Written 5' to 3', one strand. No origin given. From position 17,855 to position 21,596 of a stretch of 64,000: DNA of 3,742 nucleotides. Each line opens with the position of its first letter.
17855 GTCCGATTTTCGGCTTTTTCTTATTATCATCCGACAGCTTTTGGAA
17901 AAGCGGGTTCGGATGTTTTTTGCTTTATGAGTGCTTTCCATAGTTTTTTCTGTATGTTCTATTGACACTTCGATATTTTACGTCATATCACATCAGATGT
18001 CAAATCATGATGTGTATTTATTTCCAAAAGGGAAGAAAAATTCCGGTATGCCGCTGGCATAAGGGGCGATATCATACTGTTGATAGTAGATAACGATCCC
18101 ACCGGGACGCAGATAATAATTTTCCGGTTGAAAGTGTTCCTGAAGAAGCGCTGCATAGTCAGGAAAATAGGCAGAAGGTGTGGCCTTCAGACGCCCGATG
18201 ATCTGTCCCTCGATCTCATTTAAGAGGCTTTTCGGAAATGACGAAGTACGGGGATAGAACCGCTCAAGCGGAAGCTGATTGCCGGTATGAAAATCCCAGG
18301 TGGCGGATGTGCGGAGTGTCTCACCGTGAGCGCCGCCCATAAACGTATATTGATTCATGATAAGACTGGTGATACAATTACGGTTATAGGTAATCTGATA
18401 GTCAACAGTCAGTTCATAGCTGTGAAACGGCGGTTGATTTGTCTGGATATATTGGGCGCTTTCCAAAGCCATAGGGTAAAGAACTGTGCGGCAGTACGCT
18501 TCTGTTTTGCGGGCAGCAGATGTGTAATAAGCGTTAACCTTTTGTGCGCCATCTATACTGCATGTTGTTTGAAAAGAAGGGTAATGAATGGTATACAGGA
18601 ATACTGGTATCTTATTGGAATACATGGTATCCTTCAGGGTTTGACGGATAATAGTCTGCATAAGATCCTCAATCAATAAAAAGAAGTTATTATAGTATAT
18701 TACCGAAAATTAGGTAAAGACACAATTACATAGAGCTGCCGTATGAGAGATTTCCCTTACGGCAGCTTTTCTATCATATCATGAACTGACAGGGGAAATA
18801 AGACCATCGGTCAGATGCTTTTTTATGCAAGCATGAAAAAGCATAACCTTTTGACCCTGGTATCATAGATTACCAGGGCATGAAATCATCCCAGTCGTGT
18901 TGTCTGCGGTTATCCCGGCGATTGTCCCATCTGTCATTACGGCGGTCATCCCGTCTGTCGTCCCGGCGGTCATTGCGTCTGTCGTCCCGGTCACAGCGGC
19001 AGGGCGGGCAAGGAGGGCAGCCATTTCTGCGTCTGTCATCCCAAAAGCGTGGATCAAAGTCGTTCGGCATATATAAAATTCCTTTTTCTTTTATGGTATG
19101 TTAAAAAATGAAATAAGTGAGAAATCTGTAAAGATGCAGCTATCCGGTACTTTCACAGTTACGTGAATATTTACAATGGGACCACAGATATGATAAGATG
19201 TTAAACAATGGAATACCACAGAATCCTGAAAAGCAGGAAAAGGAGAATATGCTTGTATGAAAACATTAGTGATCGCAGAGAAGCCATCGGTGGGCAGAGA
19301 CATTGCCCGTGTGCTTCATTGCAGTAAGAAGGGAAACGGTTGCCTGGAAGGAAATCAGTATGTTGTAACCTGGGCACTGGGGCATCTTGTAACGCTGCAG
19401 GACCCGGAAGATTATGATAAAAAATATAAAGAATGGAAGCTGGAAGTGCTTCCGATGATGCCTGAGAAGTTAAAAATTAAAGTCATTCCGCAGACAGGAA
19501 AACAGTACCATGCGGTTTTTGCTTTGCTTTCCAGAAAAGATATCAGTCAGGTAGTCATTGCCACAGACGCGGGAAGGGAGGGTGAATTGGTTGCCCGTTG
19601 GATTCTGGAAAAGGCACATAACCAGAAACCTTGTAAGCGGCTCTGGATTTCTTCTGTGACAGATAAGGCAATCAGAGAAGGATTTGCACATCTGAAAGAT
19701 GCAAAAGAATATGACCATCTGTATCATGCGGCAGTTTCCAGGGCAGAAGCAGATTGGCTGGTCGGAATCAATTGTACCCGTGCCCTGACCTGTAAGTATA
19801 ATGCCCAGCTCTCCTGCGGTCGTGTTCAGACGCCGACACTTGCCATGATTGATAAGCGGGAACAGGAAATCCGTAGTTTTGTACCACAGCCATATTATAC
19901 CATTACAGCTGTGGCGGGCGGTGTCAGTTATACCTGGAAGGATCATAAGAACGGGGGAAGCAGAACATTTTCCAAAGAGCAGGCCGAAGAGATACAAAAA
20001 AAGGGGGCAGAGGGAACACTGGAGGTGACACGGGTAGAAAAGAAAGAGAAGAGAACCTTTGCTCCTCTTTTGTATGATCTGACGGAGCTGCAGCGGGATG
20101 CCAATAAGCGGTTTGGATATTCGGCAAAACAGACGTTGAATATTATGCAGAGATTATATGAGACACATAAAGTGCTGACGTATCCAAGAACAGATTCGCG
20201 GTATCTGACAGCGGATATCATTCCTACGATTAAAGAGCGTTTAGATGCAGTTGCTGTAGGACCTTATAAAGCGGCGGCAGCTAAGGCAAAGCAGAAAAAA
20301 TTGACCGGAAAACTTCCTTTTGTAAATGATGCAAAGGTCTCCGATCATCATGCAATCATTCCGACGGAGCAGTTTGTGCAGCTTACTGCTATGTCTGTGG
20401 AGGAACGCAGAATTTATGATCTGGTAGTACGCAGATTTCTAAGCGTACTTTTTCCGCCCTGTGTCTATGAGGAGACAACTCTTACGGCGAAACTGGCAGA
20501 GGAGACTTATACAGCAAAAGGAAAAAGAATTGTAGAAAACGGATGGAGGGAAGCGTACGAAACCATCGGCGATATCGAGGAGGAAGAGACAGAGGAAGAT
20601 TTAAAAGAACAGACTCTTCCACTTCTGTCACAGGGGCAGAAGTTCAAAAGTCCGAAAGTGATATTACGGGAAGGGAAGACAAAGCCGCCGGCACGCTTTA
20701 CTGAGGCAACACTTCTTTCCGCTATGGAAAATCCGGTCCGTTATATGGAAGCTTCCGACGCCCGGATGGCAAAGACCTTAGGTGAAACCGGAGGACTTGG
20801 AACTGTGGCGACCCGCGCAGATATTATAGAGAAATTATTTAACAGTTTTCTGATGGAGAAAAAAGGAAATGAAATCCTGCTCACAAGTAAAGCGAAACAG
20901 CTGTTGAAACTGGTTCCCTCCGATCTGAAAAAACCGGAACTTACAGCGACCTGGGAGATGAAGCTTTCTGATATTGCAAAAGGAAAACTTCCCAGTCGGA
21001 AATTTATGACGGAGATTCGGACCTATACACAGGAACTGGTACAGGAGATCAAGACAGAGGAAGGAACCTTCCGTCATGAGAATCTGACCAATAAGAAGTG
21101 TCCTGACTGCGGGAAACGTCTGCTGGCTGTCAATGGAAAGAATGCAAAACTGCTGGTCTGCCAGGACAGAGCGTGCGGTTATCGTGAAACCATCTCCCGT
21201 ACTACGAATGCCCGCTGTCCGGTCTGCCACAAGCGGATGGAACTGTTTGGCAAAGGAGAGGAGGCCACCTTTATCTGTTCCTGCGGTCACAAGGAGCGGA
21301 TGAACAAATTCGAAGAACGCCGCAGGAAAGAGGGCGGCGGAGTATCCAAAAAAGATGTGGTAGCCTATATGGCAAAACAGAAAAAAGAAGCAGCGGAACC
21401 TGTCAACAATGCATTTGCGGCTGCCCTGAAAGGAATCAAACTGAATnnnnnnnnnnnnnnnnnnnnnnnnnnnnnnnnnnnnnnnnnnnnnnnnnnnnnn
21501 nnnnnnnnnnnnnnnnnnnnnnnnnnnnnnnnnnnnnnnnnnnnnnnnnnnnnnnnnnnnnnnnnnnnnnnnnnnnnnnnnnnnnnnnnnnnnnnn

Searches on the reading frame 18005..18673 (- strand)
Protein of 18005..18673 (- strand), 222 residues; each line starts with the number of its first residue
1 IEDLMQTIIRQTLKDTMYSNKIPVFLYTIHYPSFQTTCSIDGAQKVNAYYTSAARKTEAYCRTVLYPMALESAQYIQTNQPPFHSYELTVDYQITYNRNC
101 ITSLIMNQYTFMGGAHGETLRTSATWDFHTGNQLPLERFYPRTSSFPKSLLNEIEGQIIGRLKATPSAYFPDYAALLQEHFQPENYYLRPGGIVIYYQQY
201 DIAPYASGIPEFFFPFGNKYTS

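Call 59: search_protein_families(library=pfam, proteins=[window:18005-18673:-], max_evalue=0.00001)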
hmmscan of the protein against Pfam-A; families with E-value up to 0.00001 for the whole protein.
window:18005-18673:- (222 aa): 2 families
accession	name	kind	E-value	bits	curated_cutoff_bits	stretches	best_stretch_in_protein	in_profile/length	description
PF13739.11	PdaC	-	3.2e-16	60.7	29.1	1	23-118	6-94/95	Deacetylase PdaC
PF11738.13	DUF3298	-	2.9e-12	47.8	24.1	1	178-216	45-83/84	Protein of unknown function (DUF3298)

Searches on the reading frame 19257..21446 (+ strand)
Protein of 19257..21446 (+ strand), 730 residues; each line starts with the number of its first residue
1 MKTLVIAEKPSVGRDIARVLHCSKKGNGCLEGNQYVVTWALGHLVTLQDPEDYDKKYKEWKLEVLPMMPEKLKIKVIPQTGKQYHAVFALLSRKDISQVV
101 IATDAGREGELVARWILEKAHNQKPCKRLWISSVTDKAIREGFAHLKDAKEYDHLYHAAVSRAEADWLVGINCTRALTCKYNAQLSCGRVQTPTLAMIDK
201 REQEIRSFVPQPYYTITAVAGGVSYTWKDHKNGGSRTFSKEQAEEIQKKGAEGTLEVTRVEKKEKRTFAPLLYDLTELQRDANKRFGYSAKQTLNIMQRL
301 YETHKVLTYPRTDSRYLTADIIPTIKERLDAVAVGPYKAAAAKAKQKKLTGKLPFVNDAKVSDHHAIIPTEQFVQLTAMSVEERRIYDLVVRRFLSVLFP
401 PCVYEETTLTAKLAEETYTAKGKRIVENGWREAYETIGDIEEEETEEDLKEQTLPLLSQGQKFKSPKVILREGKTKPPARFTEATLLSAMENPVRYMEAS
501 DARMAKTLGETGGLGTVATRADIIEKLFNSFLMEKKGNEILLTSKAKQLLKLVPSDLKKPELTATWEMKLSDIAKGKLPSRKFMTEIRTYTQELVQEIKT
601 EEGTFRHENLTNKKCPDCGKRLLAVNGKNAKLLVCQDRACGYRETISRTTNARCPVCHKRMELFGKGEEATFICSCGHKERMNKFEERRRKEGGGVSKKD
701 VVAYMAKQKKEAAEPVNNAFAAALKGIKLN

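Call 59: search_protein_families(library=pfam, proteins=[window:19257-21446:+], max_evalue=0.00001)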
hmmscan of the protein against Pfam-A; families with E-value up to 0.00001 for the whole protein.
window:19257-21446:+ (730 aa): 2 families
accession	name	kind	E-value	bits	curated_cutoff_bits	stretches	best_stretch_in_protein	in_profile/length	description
PF01131.25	Topoisom_bac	-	1.2e-117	393.9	35.1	1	151-584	2-410/411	DNA topoisomerase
PF01751.28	Toprim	-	1.1e-11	45.2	23.1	1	3-133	1-95/96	Toprim domain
